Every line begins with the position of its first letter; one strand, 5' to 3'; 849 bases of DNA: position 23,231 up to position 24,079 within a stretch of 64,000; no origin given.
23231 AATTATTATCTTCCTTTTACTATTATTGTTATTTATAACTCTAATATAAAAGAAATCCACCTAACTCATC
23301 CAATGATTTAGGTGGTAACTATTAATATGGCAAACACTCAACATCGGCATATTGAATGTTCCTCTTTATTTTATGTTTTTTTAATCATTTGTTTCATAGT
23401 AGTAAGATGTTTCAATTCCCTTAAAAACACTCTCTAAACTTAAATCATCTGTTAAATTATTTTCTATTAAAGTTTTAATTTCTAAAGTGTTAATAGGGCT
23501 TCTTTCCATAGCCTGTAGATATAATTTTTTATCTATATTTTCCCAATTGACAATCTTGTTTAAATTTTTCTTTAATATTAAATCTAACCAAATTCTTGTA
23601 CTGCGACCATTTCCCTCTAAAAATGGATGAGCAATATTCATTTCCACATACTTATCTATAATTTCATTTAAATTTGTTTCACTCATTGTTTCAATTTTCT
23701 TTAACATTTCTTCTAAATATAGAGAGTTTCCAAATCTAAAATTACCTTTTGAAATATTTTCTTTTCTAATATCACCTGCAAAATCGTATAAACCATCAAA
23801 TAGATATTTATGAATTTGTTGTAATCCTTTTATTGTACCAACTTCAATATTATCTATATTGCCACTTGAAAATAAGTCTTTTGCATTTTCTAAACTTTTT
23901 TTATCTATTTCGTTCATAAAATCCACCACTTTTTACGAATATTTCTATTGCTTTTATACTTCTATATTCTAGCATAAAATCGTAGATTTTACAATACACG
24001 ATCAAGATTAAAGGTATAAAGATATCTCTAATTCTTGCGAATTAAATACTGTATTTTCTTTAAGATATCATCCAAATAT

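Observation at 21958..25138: Decayed mini-islet next to tRNA(CAU): a class-III-like Fic protein, a multiply frameshifted ~360-codon gene, two tiny unknown ORFs and a strongly signalled 27-aa hydrophobic peptide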

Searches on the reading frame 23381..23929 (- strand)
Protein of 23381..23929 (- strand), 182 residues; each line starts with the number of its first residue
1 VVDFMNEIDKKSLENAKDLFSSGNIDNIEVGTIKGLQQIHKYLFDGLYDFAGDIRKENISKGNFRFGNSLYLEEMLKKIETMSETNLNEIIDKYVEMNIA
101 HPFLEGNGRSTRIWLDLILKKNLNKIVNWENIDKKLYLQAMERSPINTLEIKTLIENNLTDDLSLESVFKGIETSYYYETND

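Call 6: search_protein_families(library=pfam, max_evalue=1, proteins=[window:23381-23929:-])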
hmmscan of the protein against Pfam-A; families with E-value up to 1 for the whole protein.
window:23381-23929:- (182 aa): 1 family
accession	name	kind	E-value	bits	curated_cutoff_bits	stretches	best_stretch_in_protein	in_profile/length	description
PF02661.23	Fic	-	8.6e-11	43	24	1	34-119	5-93/93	Fic/DOC family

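Call 10: find_encoding_contigs(protein=window:23381-23917:-, flank=10000, max_places=10)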
Protein window:23381-23917:- (178 aa): 15 contigs read that carry it; 10 places shown.
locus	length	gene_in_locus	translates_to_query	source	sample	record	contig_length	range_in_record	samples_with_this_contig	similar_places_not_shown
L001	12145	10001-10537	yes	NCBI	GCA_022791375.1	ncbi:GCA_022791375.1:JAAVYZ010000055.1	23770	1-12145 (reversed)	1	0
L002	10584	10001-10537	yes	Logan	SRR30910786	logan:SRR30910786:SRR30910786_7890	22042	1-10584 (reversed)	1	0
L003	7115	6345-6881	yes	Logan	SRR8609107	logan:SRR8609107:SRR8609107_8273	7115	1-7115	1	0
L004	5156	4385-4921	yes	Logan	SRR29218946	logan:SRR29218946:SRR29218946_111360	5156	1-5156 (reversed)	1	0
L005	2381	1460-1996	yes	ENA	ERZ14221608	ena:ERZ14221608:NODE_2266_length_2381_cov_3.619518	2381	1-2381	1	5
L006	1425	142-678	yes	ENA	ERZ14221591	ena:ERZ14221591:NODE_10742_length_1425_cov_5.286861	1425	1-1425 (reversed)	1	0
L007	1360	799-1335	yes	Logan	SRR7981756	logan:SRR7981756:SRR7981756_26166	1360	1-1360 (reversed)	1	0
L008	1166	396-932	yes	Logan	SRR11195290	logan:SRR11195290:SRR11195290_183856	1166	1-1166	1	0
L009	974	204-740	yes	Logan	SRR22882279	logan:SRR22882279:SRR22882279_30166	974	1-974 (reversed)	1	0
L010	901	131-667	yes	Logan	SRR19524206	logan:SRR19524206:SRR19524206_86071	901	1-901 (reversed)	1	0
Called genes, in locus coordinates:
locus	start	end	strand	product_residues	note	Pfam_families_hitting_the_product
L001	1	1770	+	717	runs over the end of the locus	PF13328:HD_4, PF01966:HD, PF04607:RelA_SpoT, PF02824:TGS, PF19296:RelA_AH, PF28438:RelA_RIS, PF13291:ACT_4 (weak)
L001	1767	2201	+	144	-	PF02580:Tyr_Deacylase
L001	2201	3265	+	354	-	PF01594:AI-2E_transport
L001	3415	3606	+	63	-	PF13451:zf_Tbcl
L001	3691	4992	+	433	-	PF01225:Mur_ligase, PF08245:Mur_ligase_M, PF02875:Mur_ligase_C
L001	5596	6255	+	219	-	PF00072:Response_reg, PF00486:Trans_reg_C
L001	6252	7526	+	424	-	PF00672:HAMP (faint), PF00512:HisKA, PF02518:HATPase_c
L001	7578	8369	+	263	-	PF00106:adh_short, PF08643:DUF1776 (faint), PF08659:KR (weak), PF13561:adh_short_C2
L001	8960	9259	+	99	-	-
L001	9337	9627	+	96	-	-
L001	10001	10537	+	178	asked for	PF02661:Fic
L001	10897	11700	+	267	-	PF23023:Anti-Pycsar_Apyc1 (weak), PF00753:Lactamase_B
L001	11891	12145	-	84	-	PF07722:Peptidase_C26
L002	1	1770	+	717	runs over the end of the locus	PF13328:HD_4, PF01966:HD, PF04607:RelA_SpoT, PF02824:TGS, PF19296:RelA_AH, PF28438:RelA_RIS, PF13291:ACT_4 (weak)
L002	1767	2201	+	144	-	PF02580:Tyr_Deacylase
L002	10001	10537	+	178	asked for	PF02661:Fic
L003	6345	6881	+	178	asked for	PF02661:Fic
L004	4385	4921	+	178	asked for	PF02661:Fic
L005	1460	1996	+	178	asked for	PF02661:Fic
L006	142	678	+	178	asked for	PF02661:Fic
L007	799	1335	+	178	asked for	PF02661:Fic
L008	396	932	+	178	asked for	PF02661:Fic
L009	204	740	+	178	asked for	PF02661:Fic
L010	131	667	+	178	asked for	PF02661:Fic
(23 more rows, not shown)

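Call 11: search_protein_families(library=ncbifam, max_evalue=1, proteins=[window:23381-23917:-])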
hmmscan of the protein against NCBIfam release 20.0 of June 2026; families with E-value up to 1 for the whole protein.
window:23381-23917:- (178 aa): 6 families
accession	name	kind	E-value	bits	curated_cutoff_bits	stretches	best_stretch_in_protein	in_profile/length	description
NF046029.1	ProtAdlyltaseNmFic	equivalog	1.6e-82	275.5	230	1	2-175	2-176/177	protein adenylyltransferase Fic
NF007672.0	PRK10347.1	equivalog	1.3e-13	51.1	181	1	6-146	29-183/200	putative adenosine monophosphate-protein transferase Fic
NF045983.1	ProtAdnltaseVbhT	equivalog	2.5e-11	43.3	800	1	32-157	59-195/419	type II toxin-antitoxin system protein adenylyltransferase VbhT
TIGR02613.1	mob_myst_B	hypoth_equivalog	2.5e-09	37.3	124.4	1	25-129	47-155/186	mobile mystery protein B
NF047788.1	TransRegPocR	equivalog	0.013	14.8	500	1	58-174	104-221/296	transcriptional regulator PocR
NF050026.1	AcaldDHExaC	equivalog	0.019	13.6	900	1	61-160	219-315/503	acetaldehyde dehydrogenase ExaC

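Call 15: find_homologous_proteins(query=window:23381-23917:-, max_evalue=1e-10)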
Query window:23381-23917:- (178 aa): 8000 proteins with E <= 1e-10 among 8000 candidates; the best 120 are listed.
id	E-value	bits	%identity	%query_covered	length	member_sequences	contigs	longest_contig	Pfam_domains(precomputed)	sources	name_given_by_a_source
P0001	2.8e-109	381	100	100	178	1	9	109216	PF02661.24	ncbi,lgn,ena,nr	ncbi:MAG: cell filamentation protein Fic [Bacilli bacterium]|nr:cell filamentation protein Fic [Baci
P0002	1.3e-103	362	96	100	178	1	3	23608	PF02661.24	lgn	-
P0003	2.6e-103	361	95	100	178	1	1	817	PF02661.24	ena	-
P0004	4.4e-103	361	96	100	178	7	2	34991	PF02661.24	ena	-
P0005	4.9e-103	360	96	100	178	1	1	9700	PF02661.24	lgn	-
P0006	5.0e-103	360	95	100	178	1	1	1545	PF02661.24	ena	-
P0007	5.7e-103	360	95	100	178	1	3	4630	PF02661.24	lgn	-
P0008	5.8e-103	360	95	100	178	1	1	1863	PF02661.24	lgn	-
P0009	1.3e-102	359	95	100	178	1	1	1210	PF02661.24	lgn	-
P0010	1.8e-102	359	95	100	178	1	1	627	PF02661.24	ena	-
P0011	7.3e-102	357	93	100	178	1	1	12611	PF02661.24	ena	-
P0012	9.1e-102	356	93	100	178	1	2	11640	PF02661.24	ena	-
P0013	1.6e-101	355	93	100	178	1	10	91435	PF02661.24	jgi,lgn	-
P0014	1.8e-101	355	94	100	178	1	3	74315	PF02661.24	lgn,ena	-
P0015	3.1e-101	355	94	100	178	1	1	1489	PF02661.24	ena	-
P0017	8.6e-101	353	93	99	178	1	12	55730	PF02661.24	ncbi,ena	-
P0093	5.0e-96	338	88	100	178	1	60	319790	PF02661.24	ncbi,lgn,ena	-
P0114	1.8e-95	336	87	100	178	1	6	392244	PF02661.24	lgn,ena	-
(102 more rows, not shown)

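Call 17: find_encoding_contigs(protein=P0114, flank=10000, max_places=2)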
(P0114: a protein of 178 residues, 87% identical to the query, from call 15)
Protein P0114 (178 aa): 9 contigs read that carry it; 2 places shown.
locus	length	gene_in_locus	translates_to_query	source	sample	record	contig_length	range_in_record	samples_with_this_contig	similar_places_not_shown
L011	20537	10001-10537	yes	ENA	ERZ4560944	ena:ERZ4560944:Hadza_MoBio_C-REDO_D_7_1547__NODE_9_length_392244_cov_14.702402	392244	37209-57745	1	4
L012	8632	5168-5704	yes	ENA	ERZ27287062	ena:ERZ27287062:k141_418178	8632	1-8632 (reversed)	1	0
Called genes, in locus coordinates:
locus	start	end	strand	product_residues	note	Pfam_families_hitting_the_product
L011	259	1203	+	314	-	PF00535:Glycos_transf_2, PF10111:Glyco_tranf_2_2, PF13641:Glyco_tranf_2_3 (weak)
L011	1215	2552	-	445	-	PF00037:Fer4 (faint), PF02906:Fe_hyd_lg_C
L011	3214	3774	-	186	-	PF01832:Glucosaminidase (weak)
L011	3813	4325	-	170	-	PF06695:Sm_multidrug_ex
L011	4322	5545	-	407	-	PF06838:Met_gamma_lyase, PF01053:Cys_Met_Meta_PP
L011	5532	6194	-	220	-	PF00106:adh_short, PF01370:Epimerase, PF13561:adh_short_C2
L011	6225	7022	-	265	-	-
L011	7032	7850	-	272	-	PF02673:BacA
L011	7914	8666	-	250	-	PF00106:adh_short, PF08659:KR (weak), PF13561:adh_short_C2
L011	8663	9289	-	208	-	PF01569:PAP2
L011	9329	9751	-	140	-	PF07486:Hydrolase_2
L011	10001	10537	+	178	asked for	PF02661:Fic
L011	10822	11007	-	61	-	-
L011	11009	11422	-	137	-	PF08281:Sigma70_r4_2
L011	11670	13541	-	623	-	PF02463:SMC_N (faint), PF00005:ABC_tran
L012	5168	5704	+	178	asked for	PF02661:Fic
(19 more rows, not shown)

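Call 18: find_encoding_contigs(protein=P0093, flank=10000, max_places=3)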
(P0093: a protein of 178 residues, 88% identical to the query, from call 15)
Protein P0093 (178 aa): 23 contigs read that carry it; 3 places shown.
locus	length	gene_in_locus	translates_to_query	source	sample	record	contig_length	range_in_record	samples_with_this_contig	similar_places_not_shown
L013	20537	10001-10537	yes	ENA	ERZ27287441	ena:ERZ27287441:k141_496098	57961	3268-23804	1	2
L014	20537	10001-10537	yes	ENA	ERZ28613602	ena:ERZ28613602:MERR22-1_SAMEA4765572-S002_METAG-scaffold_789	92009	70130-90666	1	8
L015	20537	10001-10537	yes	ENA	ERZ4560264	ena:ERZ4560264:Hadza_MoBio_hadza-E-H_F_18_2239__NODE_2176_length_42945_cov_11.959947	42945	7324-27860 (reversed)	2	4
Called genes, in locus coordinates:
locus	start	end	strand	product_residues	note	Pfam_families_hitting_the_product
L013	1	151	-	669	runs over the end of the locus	-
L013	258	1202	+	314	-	PF00535:Glycos_transf_2, PF10111:Glyco_tranf_2_2, PF13641:Glyco_tranf_2_3 (weak)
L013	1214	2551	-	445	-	PF00037:Fer4 (faint), PF02906:Fe_hyd_lg_C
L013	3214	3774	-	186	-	PF01832:Glucosaminidase (weak)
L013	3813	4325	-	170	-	PF06695:Sm_multidrug_ex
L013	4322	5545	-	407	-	PF06838:Met_gamma_lyase, PF01053:Cys_Met_Meta_PP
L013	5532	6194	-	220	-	PF00106:adh_short, PF01370:Epimerase, PF13561:adh_short_C2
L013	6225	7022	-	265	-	-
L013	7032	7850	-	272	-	PF02673:BacA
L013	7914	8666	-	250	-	PF00106:adh_short, PF08659:KR (weak), PF13561:adh_short_C2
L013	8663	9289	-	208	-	PF01569:PAP2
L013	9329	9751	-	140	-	PF07486:Hydrolase_2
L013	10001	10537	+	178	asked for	PF02661:Fic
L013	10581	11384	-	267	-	-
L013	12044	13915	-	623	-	PF02463:SMC_N (faint), PF00005:ABC_tran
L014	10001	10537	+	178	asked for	PF02661:Fic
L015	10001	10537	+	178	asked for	PF02661:Fic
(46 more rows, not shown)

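Call 19: find_encoding_contigs(protein=P0013, flank=10000, max_places=3)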
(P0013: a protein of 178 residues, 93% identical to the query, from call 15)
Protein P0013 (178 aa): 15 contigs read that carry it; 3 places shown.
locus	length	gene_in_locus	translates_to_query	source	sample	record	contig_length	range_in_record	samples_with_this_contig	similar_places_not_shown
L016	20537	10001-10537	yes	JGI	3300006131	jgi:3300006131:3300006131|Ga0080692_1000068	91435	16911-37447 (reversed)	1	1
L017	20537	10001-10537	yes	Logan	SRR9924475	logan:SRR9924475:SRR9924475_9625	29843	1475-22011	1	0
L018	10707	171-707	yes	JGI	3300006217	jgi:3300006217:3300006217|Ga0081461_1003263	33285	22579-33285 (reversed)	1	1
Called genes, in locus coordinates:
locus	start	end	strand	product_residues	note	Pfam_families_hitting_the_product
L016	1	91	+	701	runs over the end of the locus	PF13651:EcoRI_methylase, PF01728:FtsJ (faint), PF00145:DNA_methylase, PF09445:Methyltransf_15 (faint)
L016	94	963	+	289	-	-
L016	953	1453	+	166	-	-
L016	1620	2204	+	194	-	PF28123:DUF8370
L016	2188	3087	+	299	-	-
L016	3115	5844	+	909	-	PF13086:AAA_11 (faint), PF13245:AAA_19, PF13604:AAA_30, PF01443:Viral_helicase1 (weak), PF09848:SLFN-g3_helicase (weak), PF13538:UvrD_C_2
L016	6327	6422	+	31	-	-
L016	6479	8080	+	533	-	PF00239:Resolvase, PF07508:Recombinase, PF13408:Zn_ribbon_recom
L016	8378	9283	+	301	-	PF01381:HTH_3 (faint), PF18145:SAVED (faint), PF00570:HRDC (faint), PF01476:LysM, PF01476:LysM, PF01476:LysM, PF23473:LysM3_LYK4_5, PF01476:LysM, +8 more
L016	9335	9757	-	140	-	PF07486:Hydrolase_2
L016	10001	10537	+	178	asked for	PF02661:Fic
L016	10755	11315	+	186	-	PF03848:TehB (weak), PF08241:Methyltransf_11 (weak), PF13649:Methyltransf_25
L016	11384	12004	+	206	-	PF14378:PAP2_3 (weak)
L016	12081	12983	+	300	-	PF00126:HTH_1, PF03466:LysR_substrate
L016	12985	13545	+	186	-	PF00293:NUDIX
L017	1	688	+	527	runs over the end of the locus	PF02534:T4SS-DNA_transf, PF10412:TrwB_AAD_bind, PF12696:TraG-D_C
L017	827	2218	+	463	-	PF13739:PdaC, PF11738:DUF3298, PF01522:Polysacc_deac_1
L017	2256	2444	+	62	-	-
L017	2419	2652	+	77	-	-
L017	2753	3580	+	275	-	PF02899:Phage_int_SAM_1 (faint), PF13495:Phage_int_SAM_4, PF00589:Phage_integrase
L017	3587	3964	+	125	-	-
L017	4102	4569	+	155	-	-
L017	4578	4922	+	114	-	-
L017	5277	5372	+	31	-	-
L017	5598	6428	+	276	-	PF06114:Peptidase_M78 (weak)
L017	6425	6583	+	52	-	-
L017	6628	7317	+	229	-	-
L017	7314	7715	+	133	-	-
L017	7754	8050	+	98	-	-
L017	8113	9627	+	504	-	PF13102:Phage_int_SAM_5, PF00589:Phage_integrase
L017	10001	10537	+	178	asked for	PF02661:Fic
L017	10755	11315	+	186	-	PF03848:TehB (weak), PF08241:Methyltransf_11 (weak), PF13649:Methyltransf_25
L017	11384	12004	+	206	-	PF14378:PAP2_3 (weak)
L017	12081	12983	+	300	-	PF00126:HTH_1, PF03466:LysR_substrate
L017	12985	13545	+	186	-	PF00293:NUDIX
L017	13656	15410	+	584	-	PF01408:GFO_IDH_MocA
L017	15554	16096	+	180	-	-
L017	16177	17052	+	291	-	PF00126:HTH_1, PF03466:LysR_substrate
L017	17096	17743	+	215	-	PF04055:Radical_SAM (weak)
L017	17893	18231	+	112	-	-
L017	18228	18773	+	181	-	-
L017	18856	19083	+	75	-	-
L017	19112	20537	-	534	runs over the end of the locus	-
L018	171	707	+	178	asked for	PF02661:Fic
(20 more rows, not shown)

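Call 23: find_encoding_contigs(protein=P0004, flank=10000, max_places=2)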
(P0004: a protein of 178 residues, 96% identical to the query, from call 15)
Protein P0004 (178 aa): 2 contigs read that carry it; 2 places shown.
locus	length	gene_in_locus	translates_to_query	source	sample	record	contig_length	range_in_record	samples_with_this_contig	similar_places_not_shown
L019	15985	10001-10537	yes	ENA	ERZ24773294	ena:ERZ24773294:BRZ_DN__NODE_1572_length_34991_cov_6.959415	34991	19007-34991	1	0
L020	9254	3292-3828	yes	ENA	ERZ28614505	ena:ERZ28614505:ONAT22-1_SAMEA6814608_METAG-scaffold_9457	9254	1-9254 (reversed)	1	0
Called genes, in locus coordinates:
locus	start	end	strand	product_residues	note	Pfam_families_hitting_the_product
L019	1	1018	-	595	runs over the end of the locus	PF12846:AAA_10 (faint), PF19044:P-loop_TraG, PF01935:DUF87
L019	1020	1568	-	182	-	PF26593:TraC-like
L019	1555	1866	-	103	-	-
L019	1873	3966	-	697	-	-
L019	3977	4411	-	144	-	-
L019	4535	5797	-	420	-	-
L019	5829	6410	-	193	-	PF00583:Acetyltransf_1 (faint), PF13508:Acetyltransf_7 (weak)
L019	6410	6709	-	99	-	-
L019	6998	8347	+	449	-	PF01520:Amidase_3, PF22310:NMB0315_dom_I (faint), PF23462:LysM3_NFP (faint), PF23457:LysM2_NFP (faint), PF01476:LysM, PF23472:LysM2_CERK1_LYK3_4_5 (weak), PF01476:LysM, PF23473:LysM3_LYK4_5 (weak), +2 more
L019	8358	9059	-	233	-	PF06541:ABC_trans_CmpB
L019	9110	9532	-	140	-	PF07486:Hydrolase_2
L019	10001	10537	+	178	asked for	PF02661:Fic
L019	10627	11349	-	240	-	PF13930:Endonuclea_NS_2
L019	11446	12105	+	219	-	-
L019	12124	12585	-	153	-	PF04073:tRNA_edit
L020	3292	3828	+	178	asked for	PF02661:Fic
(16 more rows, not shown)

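Call 24: find_encoding_contigs(protein=P0014, flank=10000, max_places=2)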
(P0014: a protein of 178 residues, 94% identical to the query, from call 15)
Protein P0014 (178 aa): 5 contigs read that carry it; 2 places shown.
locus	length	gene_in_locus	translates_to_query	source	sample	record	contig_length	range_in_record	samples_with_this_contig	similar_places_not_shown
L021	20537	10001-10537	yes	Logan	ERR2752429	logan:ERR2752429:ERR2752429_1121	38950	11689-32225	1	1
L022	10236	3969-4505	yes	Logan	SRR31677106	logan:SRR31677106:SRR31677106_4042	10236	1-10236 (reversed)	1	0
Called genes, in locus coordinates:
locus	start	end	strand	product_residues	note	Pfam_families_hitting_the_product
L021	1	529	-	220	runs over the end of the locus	PF00072:Response_reg, PF00486:Trans_reg_C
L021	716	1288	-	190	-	-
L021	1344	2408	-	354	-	PF01515:PTA_PTB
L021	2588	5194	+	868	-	PF00690:Cation_ATPase_N, PF00122:E1-E2_ATPase, PF00702:Hydrolase, PF13246:Cation_ATPase, PF08282:Hydrolase_3 (weak), PF00689:Cation_ATPase_C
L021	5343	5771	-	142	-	PF07486:Hydrolase_2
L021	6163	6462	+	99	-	-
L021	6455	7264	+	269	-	-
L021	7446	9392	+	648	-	PF07693:KAP_NTPase (weak)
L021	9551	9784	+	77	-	-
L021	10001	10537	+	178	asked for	PF02661:Fic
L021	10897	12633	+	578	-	PF04851:ResIII (faint), PF09848:SLFN-g3_helicase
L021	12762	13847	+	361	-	PF04892:VanZ-LLP1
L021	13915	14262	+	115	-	-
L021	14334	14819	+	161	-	PF00583:Acetyltransf_1, PF13302:Acetyltransf_3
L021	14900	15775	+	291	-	PF01545:Cation_efflux, PF16916:ZT_dimer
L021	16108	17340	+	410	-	PF07690:MFS_1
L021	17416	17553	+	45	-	-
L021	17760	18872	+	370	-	-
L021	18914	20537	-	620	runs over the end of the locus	PF02518:HATPase_c, PF13589:HATPase_c_3, PF00183:HSP90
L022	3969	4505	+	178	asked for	PF02661:Fic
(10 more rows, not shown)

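Call 25: find_encoding_contigs(protein=P0017, flank=10000, max_places=3)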
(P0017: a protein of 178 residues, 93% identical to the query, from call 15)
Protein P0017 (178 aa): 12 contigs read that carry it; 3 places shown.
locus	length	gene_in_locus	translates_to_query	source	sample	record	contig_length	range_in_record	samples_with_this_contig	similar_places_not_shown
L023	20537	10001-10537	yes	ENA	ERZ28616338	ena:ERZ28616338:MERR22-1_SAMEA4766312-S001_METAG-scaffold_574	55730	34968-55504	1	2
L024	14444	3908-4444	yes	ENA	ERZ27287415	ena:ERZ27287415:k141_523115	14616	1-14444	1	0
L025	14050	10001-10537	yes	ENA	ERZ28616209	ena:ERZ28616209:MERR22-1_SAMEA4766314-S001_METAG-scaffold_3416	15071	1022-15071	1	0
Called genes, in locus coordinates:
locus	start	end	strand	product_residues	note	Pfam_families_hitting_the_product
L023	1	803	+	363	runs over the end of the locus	PF00089:Trypsin, PF13365:Trypsin_2, PF13180:PDZ_2, PF00595:PDZ, PF17820:PDZ_6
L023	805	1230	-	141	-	PF07486:Hydrolase_2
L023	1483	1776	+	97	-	-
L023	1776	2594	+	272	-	-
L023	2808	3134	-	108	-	PF12844:HTH_19, PF13560:HTH_31, PF01381:HTH_3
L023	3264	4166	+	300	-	PF27000:PH_gly_zipper, PF13248:Zn_ribbon_3 (weak)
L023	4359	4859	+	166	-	PF01661:Macro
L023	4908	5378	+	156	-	-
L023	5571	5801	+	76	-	-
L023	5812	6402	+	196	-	PF00239:Resolvase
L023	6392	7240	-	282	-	-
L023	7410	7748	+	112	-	-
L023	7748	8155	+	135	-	PF00239:Resolvase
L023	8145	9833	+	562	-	PF00239:Resolvase, PF07508:Recombinase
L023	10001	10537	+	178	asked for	PF02661:Fic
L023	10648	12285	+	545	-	-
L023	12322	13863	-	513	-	PF07992:Pyr_redox_2 (faint), PF28550:DUF8436, PF01266:DAO (faint), PF03486:HI0933_like, PF21688:FAD-depend_C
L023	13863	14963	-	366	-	PF00070:Pyr_redox (faint), PF00890:FAD_binding_2 (faint), PF01266:DAO (weak), PF03486:HI0933_like, PF07992:Pyr_redox_2, PF13450:NAD_binding_8 (weak), PF22780:HI0933_like_1st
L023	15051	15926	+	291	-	-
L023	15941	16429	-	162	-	PF13958:ToxN_toxin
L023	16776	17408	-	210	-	PF09335:VTT_dom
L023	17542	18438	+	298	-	PF00005:ABC_tran, PF13175:AAA_15 (faint), PF13304:AAA_21 (weak)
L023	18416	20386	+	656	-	PF12679:ABC2_membrane_2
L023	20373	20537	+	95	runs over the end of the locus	PF00392:GntR, PF13730:HTH_36 (weak)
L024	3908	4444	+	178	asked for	PF02661:Fic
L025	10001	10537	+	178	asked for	PF02661:Fic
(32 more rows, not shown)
